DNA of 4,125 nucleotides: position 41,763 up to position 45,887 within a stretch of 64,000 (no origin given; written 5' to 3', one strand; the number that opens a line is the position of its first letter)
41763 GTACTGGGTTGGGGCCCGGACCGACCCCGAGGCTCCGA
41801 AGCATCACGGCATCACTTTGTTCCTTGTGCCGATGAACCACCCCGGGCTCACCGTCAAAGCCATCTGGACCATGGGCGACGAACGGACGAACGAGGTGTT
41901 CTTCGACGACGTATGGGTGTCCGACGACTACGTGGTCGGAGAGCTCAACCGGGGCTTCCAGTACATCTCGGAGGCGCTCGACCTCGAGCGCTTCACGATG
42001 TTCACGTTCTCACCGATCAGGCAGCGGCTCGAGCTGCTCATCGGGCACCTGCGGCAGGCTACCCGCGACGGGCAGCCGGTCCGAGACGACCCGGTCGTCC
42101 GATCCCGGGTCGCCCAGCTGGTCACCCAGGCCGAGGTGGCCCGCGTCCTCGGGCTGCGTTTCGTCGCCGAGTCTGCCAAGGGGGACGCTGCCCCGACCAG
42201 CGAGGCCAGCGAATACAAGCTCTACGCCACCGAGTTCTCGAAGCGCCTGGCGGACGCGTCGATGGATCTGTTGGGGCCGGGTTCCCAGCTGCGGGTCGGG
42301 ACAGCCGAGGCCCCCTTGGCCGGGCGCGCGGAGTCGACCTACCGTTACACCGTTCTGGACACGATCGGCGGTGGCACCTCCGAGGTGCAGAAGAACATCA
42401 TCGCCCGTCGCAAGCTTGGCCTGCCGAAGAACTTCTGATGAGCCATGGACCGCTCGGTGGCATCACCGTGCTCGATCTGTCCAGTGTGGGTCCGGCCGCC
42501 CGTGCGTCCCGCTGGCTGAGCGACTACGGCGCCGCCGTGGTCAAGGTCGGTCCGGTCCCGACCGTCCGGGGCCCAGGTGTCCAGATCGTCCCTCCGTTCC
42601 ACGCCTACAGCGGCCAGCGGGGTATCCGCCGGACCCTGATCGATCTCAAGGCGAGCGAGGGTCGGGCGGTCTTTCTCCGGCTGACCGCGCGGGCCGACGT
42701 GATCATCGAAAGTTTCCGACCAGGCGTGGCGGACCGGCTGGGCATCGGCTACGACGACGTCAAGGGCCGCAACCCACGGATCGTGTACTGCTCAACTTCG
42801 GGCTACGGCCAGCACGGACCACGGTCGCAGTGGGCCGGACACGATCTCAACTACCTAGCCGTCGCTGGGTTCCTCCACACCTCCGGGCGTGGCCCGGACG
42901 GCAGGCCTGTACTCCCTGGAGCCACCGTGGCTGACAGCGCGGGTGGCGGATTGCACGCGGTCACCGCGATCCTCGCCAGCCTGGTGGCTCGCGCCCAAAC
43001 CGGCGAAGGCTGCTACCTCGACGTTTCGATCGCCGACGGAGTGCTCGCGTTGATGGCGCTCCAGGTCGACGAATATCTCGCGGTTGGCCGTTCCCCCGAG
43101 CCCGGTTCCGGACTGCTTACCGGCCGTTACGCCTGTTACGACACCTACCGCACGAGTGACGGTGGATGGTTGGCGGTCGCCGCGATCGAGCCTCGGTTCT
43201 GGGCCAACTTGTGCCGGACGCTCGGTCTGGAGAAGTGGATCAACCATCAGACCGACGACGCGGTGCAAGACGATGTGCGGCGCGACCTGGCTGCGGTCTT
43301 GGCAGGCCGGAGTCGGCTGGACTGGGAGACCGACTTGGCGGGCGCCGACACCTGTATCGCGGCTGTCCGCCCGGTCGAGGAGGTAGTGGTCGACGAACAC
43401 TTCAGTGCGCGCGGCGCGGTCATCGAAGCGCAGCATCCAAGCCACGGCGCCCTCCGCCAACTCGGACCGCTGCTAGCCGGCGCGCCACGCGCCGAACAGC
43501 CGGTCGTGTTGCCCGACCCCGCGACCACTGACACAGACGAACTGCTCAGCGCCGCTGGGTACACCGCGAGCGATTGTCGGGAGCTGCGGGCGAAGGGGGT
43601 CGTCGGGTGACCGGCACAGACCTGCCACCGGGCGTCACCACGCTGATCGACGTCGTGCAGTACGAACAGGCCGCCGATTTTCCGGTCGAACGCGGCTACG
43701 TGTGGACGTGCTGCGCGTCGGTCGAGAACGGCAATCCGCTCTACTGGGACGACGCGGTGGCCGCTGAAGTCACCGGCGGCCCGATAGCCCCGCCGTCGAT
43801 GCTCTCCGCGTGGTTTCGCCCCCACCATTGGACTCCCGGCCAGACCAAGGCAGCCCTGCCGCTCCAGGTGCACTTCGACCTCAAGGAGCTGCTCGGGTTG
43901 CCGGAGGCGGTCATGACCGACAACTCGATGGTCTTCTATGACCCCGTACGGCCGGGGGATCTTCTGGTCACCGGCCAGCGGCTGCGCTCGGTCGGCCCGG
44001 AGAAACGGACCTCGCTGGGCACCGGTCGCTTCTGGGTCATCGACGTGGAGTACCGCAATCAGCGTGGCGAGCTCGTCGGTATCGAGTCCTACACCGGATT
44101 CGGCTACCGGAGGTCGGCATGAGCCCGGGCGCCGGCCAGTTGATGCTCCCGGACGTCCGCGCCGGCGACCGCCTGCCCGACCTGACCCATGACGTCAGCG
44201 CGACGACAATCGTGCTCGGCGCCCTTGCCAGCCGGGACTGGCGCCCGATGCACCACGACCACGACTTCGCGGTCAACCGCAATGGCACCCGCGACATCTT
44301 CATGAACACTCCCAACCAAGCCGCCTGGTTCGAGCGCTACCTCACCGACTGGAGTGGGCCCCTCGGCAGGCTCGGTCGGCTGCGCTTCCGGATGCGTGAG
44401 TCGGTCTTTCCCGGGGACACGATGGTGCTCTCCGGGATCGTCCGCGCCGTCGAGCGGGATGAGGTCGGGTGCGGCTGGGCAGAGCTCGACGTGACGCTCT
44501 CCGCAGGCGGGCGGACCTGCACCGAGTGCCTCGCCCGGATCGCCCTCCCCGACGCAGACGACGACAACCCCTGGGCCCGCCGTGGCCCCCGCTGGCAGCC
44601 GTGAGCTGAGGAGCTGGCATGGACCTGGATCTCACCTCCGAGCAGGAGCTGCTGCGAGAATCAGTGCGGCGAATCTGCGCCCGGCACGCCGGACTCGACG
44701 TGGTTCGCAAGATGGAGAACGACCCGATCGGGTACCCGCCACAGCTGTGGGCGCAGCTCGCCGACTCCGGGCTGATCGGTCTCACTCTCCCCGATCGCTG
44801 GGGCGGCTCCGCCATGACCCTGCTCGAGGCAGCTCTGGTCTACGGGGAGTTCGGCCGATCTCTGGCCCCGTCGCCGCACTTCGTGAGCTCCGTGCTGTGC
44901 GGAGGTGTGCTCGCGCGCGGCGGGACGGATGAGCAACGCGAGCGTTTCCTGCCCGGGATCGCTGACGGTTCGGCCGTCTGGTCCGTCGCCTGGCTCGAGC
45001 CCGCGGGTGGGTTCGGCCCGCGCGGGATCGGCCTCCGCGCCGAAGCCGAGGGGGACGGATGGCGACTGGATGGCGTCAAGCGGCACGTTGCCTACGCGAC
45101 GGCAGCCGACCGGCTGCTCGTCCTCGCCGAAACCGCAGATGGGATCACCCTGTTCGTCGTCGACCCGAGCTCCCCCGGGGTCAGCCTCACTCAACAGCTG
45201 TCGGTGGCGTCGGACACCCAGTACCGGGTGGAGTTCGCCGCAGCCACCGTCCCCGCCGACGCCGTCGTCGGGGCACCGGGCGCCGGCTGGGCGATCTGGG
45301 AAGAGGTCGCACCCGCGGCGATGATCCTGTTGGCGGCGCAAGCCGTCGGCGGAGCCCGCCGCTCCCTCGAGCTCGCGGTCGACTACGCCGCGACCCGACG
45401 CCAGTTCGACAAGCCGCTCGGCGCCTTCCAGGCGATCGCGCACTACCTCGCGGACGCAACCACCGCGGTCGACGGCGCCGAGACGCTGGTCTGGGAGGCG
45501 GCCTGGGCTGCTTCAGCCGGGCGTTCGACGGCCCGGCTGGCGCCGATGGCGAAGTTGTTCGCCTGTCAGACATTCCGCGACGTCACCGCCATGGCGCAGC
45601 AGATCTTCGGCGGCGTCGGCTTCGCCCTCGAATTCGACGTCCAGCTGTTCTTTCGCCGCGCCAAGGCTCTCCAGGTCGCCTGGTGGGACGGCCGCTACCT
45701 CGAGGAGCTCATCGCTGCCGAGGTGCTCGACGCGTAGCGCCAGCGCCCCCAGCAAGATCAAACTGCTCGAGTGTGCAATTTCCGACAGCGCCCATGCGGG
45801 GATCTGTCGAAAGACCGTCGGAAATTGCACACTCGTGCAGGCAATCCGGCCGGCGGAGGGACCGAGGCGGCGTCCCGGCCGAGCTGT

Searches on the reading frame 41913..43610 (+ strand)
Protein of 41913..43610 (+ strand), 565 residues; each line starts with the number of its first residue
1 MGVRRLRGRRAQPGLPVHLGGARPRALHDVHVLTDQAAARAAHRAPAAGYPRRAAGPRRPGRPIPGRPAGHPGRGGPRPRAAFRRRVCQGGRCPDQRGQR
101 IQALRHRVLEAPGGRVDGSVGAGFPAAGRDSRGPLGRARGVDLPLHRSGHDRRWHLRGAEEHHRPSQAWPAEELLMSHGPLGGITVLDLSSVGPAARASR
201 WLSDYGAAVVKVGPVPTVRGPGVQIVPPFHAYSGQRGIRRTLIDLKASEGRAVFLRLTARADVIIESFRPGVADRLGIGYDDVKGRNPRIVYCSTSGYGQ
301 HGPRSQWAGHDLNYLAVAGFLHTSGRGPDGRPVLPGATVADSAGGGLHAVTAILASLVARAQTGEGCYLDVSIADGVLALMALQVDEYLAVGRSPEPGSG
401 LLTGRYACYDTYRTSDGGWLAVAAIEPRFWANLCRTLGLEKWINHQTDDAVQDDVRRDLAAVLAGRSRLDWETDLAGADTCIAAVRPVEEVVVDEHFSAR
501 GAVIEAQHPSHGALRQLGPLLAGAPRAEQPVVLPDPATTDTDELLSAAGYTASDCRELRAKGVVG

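Call 9: search_protein_families(library=pfam, proteins=[window:41913-43610:+], max_evalue=0.01)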
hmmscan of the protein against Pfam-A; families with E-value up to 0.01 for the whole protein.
window:41913-43610:+ (565 aa): 1 family
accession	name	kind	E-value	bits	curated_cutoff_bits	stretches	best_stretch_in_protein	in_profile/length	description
PF02515.22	CoA_transf_3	-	8.9e-84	282.1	23.3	1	181-519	1-344/366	CoA-transferase family III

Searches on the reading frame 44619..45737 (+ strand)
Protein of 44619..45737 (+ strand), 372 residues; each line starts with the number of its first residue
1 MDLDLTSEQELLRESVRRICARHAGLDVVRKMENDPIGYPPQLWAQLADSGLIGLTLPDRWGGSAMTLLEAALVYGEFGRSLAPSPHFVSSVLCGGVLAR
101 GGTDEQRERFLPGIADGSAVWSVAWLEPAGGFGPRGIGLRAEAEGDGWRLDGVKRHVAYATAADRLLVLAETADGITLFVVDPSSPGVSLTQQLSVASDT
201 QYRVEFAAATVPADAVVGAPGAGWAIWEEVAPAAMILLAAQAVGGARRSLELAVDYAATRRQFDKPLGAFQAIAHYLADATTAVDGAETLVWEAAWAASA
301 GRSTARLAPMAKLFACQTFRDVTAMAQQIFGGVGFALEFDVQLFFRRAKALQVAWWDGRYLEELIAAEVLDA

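Call 9: search_protein_families(library=pfam, proteins=[window:44619-45737:+], max_evalue=0.01)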
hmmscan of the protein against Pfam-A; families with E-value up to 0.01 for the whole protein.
window:44619-45737:+ (372 aa): 4 families
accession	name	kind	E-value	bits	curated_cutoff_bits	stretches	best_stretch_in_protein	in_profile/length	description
PF00441.29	Acyl-CoA_dh_1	-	5.4e-29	101.7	22.4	1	222-353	2-133/150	Acyl-CoA dehydrogenase, C-terminal domain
PF02771.21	Acyl-CoA_dh_N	-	5.9e-23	81.8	22.9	1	6-117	1-112/113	Acyl-CoA dehydrogenase, N-terminal domain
PF08028.16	Acyl-CoA_dh_2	-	1.2e-11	45.4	22.7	1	237-352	2-127/134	Acyl-CoA dehydrogenase, C-terminal domain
PF02770.24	Acyl-CoA_dh_M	-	1.7e-09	38.2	33.3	1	124-197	3-85/97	Acyl-CoA dehydrogenase, middle domain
